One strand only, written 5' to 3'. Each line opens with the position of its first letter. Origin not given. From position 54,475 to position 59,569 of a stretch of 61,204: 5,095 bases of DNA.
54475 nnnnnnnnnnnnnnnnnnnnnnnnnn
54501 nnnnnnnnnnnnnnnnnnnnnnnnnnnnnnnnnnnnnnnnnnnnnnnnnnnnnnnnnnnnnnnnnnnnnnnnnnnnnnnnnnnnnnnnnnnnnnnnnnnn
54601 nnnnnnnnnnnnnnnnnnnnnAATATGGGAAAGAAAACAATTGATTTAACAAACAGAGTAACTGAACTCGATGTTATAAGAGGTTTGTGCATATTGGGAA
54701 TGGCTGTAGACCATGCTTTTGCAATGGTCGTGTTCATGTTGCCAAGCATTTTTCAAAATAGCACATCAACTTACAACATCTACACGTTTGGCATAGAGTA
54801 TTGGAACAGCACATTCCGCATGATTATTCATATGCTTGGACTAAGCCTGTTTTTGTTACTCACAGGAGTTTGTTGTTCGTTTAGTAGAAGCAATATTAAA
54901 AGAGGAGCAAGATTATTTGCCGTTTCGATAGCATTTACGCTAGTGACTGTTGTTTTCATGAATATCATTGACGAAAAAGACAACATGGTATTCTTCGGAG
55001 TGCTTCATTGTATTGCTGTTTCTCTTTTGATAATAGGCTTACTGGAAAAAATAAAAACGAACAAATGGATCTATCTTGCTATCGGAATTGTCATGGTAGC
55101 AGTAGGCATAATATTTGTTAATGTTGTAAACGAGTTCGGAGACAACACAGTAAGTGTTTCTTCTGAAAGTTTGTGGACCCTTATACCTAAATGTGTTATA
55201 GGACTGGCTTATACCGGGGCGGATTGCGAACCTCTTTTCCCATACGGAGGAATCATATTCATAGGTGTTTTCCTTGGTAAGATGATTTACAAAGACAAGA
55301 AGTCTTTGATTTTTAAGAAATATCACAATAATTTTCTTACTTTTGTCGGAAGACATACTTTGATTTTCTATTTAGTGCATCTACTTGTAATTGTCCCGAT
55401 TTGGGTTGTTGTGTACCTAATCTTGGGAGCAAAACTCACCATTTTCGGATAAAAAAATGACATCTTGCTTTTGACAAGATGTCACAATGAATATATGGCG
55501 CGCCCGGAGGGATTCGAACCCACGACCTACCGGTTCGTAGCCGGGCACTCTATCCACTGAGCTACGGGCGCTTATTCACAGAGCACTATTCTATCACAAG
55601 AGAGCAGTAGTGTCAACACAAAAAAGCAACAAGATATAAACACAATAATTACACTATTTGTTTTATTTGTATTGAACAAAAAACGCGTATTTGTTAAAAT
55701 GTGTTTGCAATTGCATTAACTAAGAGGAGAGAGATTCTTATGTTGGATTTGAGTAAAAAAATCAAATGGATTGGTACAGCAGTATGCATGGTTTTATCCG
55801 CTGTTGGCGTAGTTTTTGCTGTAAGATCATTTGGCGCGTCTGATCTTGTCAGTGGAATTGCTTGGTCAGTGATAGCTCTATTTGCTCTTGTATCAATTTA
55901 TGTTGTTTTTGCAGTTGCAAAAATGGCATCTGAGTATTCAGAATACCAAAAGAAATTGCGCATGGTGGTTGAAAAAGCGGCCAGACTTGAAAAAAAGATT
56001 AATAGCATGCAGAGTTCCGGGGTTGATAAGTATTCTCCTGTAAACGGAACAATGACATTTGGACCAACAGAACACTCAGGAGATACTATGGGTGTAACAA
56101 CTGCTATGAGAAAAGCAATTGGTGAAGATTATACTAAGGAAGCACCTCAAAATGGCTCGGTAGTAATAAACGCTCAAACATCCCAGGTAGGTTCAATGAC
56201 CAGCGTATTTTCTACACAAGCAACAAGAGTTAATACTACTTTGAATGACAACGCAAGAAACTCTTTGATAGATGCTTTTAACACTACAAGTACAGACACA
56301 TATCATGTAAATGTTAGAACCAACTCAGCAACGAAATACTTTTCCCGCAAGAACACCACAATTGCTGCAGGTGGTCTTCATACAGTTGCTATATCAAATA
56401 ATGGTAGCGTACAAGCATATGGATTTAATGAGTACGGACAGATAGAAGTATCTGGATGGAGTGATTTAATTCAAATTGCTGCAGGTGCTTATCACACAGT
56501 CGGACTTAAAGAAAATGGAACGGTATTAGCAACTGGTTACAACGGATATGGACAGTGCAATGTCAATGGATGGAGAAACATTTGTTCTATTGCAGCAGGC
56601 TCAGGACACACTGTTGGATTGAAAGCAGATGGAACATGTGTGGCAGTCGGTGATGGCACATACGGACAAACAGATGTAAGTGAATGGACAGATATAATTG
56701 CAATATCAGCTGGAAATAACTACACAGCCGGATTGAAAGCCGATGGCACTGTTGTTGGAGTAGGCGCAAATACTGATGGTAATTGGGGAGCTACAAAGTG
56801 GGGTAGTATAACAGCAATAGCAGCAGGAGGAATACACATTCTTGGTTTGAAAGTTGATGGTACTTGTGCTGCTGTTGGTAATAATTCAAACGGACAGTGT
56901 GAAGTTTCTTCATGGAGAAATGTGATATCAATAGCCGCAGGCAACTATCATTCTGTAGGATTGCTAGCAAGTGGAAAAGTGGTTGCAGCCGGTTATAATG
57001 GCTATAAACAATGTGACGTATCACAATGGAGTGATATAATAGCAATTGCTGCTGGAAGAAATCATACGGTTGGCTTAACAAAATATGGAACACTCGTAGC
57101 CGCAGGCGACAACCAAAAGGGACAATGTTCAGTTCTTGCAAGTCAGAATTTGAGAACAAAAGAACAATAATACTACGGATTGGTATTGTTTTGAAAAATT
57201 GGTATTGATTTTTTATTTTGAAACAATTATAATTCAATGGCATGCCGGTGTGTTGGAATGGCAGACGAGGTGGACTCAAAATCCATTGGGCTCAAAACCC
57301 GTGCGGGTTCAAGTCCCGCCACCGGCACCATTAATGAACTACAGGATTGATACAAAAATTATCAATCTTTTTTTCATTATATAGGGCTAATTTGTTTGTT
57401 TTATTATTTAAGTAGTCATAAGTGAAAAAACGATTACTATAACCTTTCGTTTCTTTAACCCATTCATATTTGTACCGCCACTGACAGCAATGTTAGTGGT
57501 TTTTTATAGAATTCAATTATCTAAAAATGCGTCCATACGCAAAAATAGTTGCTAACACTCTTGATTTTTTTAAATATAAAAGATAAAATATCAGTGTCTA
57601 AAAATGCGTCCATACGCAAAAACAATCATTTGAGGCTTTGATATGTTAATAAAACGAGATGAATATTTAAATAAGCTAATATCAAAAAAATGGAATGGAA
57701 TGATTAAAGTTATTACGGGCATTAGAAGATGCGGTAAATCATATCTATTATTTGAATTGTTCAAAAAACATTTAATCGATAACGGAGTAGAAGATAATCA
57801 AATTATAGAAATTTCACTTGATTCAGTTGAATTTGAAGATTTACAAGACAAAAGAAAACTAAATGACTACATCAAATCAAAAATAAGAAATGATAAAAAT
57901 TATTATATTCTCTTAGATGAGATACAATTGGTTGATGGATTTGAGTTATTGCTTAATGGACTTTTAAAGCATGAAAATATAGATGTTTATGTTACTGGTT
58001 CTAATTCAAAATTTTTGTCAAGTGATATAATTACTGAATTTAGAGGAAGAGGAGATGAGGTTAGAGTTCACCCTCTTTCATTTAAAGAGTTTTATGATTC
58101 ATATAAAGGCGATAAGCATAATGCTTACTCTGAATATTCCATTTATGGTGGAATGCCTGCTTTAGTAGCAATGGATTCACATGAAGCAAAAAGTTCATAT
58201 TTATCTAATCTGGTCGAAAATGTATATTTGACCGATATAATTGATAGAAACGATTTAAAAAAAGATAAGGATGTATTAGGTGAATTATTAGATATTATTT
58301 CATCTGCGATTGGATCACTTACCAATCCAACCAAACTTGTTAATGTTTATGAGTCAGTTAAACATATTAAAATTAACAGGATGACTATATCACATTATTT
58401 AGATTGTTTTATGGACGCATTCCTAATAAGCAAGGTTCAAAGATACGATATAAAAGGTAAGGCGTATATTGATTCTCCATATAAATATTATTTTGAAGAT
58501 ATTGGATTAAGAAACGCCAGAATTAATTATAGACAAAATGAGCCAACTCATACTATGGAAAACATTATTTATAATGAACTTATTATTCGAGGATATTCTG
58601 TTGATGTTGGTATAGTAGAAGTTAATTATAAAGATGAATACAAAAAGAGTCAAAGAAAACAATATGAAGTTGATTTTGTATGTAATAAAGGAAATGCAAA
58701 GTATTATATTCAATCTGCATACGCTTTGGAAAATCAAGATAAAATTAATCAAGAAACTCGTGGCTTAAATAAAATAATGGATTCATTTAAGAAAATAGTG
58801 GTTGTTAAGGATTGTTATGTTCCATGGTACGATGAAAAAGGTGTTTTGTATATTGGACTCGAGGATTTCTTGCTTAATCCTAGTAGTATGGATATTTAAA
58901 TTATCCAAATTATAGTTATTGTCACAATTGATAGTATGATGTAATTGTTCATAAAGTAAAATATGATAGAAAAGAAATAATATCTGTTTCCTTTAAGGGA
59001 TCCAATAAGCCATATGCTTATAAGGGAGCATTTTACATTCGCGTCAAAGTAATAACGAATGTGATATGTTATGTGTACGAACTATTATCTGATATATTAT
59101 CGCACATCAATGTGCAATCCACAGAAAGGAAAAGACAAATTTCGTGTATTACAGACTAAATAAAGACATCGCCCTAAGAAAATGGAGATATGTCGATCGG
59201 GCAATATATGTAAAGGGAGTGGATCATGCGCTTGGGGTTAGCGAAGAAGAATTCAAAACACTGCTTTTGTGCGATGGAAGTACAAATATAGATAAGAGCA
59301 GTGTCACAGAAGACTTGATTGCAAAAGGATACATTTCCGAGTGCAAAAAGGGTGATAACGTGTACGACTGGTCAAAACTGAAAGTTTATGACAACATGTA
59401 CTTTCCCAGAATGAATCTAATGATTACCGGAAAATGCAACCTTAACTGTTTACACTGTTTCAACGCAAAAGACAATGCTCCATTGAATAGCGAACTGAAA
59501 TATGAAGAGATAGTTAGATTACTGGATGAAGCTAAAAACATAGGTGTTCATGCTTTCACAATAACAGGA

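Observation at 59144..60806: Two-gene radical SAM/SPASM plus Nif11-type GG-leader precursor cassette: candidate undescribed thioether RiPP with a single-Cys, highly charged core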

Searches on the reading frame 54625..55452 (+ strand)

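Call 52: search_protein_families(library=pfam, proteins=[window:54625-55452:+], max_evalue=0.001)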
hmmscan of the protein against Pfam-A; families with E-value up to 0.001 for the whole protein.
window:54625-55452:+ (275 aa): 2 families
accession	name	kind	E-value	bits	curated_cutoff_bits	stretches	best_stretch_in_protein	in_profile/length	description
PF07786.18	HGSNAT_cat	-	5.1e-29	101.8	22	1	11-252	1-220/222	Heparan-alpha-glucosaminide N-acetyltransferase, catalytic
PF01757.29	Acyl_transf_3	-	3.8e-08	33.2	31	1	14-126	3-112/326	Acyltransferase domain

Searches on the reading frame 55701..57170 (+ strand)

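Call 3: search_protein_families(library=pfam, proteins=[window:55701-57170:+], max_evalue=0.1)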
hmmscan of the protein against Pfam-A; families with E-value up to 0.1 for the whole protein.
window:55701-57170:+ (489 aa): 3 families
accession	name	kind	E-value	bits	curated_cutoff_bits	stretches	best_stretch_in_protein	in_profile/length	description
PF13540.12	RCC1_2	-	5.2e-54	179.2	22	7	257-285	2-30/30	Regulator of chromosome condensation (RCC1) repeat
PF25390.1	WD40_RLD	-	4.1e-31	109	150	3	293-478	32-280/363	RCC1-like domain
PF25384.1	Alsin_RLD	-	0.026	14.3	100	0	215-251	274-310/405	Alsin RCC1-like domain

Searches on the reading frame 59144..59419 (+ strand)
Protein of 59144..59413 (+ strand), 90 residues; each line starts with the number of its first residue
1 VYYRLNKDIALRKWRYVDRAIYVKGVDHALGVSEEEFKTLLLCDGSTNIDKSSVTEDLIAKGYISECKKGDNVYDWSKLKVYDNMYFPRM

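Call 39: search_protein_families(library=pfam, proteins=[window:59144-59413:+], max_evalue=10)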
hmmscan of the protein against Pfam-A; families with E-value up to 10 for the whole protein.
window:59144-59413:+ (90 aa): 1 family
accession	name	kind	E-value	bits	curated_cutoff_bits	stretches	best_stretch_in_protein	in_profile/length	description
PF18714.6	PI-TkoII_IV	-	0.078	13.1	25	1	58-86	70-98/150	DNA polymerase II intein Domain IV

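Call 57: predict_structure(alignment_id=A3)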
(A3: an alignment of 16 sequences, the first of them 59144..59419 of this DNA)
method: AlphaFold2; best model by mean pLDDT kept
length: 92 residues; sequences in the alignment: 16
mean_pLDDT: 86.0   pTM: 0.76
mean pLDDT of the five models: 86.0, 85.5, 83.6, 83.5, 62.5
residues with pLDDT >= 90: 53; 70-90: 28; 50-70: 9; < 50: 2
segments of 3 or more residues with pLDDT < 50: none
pLDDT, mean of each block of 10 residues (from residue 1): 94 78 85 90 94 94 95 90 64 40
secondary structure, 60 per line:
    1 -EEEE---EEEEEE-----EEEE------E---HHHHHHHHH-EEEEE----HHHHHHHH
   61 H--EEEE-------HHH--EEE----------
elements in order: E2-5 E9-14 E20-23 H34-42 E44-48 H53-61 E64-67 E80-82

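Call 60: fold_search(model_id=the predicted structure, library=pdb)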
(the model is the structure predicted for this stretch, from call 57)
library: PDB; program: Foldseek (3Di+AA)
matches with E <= 10: 91; with E <= 0.001: 0
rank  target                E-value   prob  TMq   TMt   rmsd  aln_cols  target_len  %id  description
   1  4ttw                  6.3e-01  0.06  0.19  0.15  11.5        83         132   19  N-terminal domain of C. Reinhardtii SAS-6 homolog bld12p K105C F145C (NN18) (released 2015-07-01)
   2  5v1q_B                7.2e-01  0.28  0.45  0.12   7.1        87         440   16  Crystal structure of Streptococcus suis SuiB (released 2017-08-30)
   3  6zzc_C                1.2e+00  0.05  0.20  0.12  11.4        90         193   17  MB_CRS6-1 bound to CrSAS-6_6HR (released 2021-07-07)
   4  4v1t_A                1.5e+00  0.30  0.50  0.08   4.5        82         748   17  Heterocyclase in complex with substrate and Cofactor (released 2015-01-14)
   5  6zz8_C                1.6e+00  0.03  0.19  0.10  11.6        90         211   17  MB_CRS6-15 bound to CrSAS-6_6HR (released 2021-07-07)
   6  6zzc_A                2.1e+00  0.03  0.20  0.10  12.8        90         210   18  MB_CRS6-1 bound to CrSAS-6_6HR (released 2021-07-07)
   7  9du7_A                2.4e+00  0.06  0.22  0.18   9.0        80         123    8  KEAP1 BTB domain in complex with the covalent activator VVD-065 (released 2024-10-23)
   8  4tpz_D                2.5e+00  0.02  0.19  0.14  11.5        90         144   18  N-terminal domain of C. Reinhardtii SAS-6 homolog bld12p F145W (NN2) (released 2015-06-24)
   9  9du7_B                2.7e+00  0.03  0.20  0.16   9.9        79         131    5  KEAP1 BTB domain in complex with the covalent activator VVD-065 (released 2024-10-23)
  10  4f88_O                2.9e+00  0.08  0.30  0.40  12.7        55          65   22  X-ray Crystal Structure of PlyC (released 2012-07-25)
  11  9etx_B                2.9e+00  0.04  0.21  0.13   9.4        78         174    9  KEAP1 BTB in complex with compound 23 (released 2024-12-11)
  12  1wgh_MODEL_1_A        2.9e+00  0.02  0.20  0.17  12.5        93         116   11  Solution Structure of Mouse Ubiquitin-like 3 Protein (released 2004-11-28)
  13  4v1u_B                3.3e+00  0.14  0.47  0.08   4.5        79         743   16  Heterocyclase in complex with substrate and Cofactor (released 2015-01-14)
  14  9ujg                  3.3e+00  0.03  0.21  0.16   9.1        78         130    6  Crystal structure of the BTB domain mouse Keap1 (released 2025-10-22)
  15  2yg3_B                3.3e+00  0.02  0.17  0.04  10.2        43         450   16  Structure-based redesign of cofactor binding in Putrescine Oxidase: wild type enzyme (released 2011-05-18)
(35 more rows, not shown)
